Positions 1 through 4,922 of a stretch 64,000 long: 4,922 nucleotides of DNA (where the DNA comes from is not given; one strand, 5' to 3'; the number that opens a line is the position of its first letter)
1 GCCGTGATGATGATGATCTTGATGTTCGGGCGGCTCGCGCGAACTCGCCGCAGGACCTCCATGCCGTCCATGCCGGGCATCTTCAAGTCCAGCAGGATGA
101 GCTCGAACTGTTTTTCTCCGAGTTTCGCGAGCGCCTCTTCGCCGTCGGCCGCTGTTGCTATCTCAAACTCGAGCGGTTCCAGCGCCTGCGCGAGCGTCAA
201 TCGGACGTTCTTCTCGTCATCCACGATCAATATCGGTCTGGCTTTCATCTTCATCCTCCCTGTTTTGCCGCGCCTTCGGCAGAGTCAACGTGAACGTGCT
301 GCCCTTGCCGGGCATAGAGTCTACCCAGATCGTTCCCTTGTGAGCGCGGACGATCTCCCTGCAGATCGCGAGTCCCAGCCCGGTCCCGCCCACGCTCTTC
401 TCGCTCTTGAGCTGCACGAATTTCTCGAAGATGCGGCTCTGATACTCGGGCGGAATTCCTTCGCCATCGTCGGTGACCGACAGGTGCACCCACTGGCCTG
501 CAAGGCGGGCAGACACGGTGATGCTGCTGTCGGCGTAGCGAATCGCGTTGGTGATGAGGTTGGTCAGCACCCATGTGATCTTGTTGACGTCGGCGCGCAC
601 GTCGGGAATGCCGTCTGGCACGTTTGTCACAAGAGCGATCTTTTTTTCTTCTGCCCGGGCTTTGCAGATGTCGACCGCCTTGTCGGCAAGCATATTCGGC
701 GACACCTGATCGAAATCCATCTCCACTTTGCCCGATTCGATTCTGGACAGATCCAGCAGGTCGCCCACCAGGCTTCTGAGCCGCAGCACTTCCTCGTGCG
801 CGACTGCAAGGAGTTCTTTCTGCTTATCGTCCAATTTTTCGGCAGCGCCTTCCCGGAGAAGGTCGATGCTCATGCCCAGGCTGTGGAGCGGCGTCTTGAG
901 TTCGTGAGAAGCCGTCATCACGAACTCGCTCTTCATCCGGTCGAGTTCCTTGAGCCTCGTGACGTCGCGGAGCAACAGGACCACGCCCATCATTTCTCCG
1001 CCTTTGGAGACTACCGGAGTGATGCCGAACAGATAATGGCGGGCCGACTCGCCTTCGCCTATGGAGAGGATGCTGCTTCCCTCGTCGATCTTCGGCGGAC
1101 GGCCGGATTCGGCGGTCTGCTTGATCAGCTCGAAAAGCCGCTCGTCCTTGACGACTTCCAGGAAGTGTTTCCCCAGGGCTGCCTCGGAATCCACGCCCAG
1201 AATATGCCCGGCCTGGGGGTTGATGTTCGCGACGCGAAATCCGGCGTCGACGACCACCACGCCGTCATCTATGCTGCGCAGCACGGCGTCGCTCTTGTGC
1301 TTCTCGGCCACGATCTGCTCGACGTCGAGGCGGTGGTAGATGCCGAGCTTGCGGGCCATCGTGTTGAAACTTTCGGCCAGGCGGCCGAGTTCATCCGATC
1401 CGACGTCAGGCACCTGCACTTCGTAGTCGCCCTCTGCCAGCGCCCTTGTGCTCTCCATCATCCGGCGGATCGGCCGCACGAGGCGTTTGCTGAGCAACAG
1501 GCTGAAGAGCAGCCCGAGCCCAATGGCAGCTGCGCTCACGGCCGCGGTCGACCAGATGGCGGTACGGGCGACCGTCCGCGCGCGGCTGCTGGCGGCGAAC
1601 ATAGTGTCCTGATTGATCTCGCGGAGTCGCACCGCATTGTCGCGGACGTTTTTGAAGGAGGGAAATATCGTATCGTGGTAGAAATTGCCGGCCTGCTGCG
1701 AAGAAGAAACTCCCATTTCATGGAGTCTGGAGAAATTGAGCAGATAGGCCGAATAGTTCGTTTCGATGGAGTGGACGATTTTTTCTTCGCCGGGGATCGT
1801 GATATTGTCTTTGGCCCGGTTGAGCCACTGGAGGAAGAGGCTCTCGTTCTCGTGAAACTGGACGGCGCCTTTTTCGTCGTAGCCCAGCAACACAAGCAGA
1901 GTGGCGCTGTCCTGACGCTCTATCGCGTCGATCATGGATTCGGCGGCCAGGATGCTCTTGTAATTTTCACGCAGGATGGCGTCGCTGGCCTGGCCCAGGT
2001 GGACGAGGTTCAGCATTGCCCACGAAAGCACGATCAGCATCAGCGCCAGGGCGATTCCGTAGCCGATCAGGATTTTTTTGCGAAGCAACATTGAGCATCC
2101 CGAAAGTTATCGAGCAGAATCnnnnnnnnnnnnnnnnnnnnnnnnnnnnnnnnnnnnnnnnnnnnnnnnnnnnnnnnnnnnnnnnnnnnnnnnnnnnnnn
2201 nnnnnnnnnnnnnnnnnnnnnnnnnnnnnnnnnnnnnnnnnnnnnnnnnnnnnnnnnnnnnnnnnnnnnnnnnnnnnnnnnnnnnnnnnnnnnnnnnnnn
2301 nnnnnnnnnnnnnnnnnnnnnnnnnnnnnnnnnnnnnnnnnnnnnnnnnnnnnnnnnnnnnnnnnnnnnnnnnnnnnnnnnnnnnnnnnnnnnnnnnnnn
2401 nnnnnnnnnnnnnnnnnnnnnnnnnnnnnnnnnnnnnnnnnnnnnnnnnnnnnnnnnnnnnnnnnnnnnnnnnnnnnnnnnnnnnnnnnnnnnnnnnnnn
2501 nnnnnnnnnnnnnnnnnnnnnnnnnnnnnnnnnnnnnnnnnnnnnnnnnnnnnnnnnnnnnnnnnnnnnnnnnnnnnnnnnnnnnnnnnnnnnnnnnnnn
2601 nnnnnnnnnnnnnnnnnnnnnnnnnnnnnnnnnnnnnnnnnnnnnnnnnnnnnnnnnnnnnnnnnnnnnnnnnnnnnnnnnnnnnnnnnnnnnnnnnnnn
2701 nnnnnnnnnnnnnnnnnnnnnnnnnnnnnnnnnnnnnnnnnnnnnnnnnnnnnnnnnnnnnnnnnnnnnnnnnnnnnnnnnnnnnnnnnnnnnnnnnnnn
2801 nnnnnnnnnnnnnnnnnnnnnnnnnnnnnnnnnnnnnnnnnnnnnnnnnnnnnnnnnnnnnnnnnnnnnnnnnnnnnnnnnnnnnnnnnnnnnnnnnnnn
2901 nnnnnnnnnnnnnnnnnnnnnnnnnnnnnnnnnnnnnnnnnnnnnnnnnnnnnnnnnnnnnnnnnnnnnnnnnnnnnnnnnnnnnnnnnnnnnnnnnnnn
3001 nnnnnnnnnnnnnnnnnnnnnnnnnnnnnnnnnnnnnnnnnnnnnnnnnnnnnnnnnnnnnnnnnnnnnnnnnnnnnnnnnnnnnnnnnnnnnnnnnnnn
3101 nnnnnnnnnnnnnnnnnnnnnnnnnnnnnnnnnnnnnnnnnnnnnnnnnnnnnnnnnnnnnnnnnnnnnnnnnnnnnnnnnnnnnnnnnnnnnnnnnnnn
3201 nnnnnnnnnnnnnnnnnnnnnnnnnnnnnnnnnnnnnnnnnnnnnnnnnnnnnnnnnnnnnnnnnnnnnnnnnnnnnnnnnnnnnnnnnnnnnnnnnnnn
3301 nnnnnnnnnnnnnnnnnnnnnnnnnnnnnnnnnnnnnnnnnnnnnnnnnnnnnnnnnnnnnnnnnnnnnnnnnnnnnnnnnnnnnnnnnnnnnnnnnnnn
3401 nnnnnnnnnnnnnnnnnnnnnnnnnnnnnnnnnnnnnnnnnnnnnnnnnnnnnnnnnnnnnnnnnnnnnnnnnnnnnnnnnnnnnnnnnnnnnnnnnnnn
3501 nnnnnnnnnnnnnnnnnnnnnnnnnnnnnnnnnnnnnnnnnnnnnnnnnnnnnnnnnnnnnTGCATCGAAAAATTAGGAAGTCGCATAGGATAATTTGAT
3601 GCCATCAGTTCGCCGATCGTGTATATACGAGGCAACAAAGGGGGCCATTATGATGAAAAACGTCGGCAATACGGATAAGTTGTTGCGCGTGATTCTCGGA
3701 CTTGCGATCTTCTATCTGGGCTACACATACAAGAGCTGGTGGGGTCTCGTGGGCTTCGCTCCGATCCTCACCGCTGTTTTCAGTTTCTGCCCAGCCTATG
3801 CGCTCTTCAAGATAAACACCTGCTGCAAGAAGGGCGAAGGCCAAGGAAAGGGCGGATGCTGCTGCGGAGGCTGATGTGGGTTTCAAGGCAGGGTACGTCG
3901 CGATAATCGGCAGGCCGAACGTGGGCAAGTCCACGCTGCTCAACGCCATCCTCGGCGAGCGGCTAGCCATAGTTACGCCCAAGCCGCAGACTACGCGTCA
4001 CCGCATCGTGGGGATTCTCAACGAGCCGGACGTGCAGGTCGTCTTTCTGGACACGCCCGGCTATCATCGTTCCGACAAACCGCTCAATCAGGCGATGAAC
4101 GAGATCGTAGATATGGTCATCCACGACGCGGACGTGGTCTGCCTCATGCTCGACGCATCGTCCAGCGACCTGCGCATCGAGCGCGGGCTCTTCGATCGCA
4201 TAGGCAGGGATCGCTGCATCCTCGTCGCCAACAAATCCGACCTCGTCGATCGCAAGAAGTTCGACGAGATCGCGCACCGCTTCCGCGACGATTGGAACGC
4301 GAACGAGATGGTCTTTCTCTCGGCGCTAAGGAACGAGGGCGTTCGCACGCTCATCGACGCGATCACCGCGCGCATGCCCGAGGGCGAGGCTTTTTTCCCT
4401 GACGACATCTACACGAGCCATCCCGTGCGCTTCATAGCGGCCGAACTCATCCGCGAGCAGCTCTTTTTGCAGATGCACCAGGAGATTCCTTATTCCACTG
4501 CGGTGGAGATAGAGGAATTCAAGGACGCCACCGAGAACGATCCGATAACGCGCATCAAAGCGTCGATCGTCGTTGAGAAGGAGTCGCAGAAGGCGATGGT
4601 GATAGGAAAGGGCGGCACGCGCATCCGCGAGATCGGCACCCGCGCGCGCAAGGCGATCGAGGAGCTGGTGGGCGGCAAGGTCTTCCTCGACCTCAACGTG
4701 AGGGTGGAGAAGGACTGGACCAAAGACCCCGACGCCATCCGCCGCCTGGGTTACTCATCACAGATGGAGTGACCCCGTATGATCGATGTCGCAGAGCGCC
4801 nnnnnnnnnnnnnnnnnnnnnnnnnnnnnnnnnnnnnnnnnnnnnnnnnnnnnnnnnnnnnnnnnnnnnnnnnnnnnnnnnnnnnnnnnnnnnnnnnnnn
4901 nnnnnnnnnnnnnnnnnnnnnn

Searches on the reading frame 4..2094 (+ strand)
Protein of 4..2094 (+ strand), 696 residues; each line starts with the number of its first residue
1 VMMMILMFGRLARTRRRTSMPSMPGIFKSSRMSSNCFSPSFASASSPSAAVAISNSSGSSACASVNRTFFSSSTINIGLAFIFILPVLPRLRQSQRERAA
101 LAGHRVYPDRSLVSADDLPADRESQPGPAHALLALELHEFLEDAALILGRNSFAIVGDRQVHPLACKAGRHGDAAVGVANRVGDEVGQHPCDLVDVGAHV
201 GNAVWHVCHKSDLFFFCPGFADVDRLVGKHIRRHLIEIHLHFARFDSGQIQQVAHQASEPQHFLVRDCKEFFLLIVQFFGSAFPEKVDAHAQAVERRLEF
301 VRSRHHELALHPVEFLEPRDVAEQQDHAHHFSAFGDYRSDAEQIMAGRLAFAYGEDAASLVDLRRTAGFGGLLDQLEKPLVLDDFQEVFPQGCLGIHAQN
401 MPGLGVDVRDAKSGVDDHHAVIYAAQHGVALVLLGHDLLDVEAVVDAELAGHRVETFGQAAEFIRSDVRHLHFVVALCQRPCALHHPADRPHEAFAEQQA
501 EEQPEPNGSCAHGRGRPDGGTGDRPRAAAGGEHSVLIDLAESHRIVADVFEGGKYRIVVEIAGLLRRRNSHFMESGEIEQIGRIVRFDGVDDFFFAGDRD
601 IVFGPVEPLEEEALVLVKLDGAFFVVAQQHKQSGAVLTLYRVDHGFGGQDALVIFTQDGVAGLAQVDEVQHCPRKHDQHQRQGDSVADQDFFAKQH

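Call 12: search_protein_families(library=pfam, proteins=[window:4-2094:+])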
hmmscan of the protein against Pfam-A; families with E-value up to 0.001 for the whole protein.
window:4-2094:+ (696 aa): 0 families

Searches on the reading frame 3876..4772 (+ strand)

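Call 12: search_protein_families(library=pfam, proteins=[window:3876-4772:+])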
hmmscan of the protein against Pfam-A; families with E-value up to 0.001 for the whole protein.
window:3876-4772:+ (298 aa): 9 families
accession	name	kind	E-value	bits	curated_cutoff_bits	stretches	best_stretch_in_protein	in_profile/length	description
PF01926.29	MMR_HSR1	-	5.9e-24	84.8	21.9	1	8-120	2-113/113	50S ribosome-binding GTPase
PF07650.23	KH_2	-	1.3e-19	70.2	22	1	203-281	1-77/78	KH domain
PF02421.24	FeoB_N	-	1.5e-09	38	27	1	8-163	3-156/156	Ferrous iron transport protein B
PF00350.29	Dynamin_N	-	1.8e-09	38.3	27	1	8-45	1-38/168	Dynamin family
PF00009.33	GTP_EFTU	-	5.2e-08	33.1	26.5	1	51-168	67-187/188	Elongation factor Tu GTP binding domain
PF10662.15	PduV-EutP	-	1.2e-06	28.8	21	1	8-163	4-141/143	Ethanolamine utilisation - propanediol utilisation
PF03193.22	RsgA_GTPase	-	1.4e-05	25.4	30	0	6-64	107-169/174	RsgA GTPase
PF04548.22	AIG1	-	0.0004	20.2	27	1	10-92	5-91/212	AIG1 family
PF16897.10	MMR_HSR1_Xtn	-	0.00044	20.6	35.2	1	105-164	49-101/106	C-terminal region of MMR_HSR1 domain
